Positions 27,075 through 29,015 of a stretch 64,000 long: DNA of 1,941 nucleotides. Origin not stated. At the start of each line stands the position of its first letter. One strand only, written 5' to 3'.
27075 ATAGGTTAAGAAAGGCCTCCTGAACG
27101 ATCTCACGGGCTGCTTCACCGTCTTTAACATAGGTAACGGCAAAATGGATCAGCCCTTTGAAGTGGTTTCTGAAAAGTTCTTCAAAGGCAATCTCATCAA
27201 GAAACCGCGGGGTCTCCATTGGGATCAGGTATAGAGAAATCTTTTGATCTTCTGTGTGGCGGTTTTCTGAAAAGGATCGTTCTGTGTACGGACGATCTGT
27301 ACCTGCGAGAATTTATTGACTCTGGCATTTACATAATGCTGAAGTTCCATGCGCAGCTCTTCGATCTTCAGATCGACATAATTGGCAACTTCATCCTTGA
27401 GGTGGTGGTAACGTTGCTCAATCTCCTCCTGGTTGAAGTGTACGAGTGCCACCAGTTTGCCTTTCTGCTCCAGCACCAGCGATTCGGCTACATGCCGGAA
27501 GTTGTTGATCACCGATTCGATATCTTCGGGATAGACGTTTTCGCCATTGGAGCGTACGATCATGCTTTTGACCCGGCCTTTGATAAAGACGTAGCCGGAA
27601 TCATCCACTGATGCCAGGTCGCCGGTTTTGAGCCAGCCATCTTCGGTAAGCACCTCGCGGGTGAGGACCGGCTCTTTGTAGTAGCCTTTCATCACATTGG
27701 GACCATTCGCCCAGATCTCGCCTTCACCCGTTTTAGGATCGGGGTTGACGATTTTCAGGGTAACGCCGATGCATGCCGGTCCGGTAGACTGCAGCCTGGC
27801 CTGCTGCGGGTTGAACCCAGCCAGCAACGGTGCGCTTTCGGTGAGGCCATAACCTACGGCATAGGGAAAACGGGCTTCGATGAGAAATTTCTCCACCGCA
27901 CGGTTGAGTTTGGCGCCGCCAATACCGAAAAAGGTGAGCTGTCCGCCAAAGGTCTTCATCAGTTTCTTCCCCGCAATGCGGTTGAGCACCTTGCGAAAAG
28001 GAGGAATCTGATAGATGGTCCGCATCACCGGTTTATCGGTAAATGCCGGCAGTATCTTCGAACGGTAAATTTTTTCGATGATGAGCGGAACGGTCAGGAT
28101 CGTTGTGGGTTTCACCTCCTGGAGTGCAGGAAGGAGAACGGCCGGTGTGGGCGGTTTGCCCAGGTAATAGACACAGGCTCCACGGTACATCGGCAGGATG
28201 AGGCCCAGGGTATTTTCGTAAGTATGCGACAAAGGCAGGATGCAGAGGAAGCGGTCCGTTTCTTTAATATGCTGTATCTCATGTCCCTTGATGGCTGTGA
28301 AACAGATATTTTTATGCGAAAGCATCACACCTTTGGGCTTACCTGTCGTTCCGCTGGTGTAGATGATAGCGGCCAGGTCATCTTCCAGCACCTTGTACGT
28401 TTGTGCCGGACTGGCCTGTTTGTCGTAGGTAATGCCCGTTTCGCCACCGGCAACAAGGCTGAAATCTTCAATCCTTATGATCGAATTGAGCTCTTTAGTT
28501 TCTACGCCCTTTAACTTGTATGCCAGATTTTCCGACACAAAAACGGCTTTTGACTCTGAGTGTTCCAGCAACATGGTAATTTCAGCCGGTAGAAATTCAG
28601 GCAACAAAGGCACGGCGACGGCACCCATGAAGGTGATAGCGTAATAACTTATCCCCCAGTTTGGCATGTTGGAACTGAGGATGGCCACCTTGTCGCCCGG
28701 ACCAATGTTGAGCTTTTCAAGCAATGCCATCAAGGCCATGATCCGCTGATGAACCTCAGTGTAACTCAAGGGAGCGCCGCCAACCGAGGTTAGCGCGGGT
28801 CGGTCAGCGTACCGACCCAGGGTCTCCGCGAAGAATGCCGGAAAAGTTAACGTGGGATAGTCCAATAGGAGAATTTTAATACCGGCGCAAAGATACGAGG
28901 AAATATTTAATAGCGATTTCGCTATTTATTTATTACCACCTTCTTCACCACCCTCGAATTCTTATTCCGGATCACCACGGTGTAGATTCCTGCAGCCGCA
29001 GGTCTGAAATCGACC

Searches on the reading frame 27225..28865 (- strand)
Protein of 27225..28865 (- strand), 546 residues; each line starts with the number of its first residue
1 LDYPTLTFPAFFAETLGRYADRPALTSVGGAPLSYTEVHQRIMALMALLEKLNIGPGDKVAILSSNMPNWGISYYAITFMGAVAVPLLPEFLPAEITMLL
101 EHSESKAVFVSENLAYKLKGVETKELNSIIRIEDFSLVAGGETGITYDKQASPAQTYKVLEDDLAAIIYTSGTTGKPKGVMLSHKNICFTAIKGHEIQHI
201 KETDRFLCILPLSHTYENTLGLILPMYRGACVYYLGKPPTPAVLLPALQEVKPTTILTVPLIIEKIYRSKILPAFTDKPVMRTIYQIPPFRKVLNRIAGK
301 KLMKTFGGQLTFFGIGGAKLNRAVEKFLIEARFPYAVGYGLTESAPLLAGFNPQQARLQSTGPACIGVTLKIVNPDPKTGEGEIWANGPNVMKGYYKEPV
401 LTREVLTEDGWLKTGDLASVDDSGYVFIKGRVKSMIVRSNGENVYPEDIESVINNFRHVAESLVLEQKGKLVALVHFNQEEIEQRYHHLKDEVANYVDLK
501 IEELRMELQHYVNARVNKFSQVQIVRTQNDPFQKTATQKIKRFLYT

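Call 40: search_protein_families(library=pfam, proteins=[window:27225-28865:-], max_evalue=0.001)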
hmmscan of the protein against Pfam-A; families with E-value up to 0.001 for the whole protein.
window:27225-28865:- (546 aa): 2 families
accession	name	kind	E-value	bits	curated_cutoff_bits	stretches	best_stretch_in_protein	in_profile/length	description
PF00501.34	AMP-binding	-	9e-78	262.2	29.9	1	13-396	2-384/384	AMP-binding enzyme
PF23562.2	AMP-binding_C_3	-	3.1e-05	24.8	20.8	1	434-542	2-105/124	AMP-binding enzyme C-terminal domain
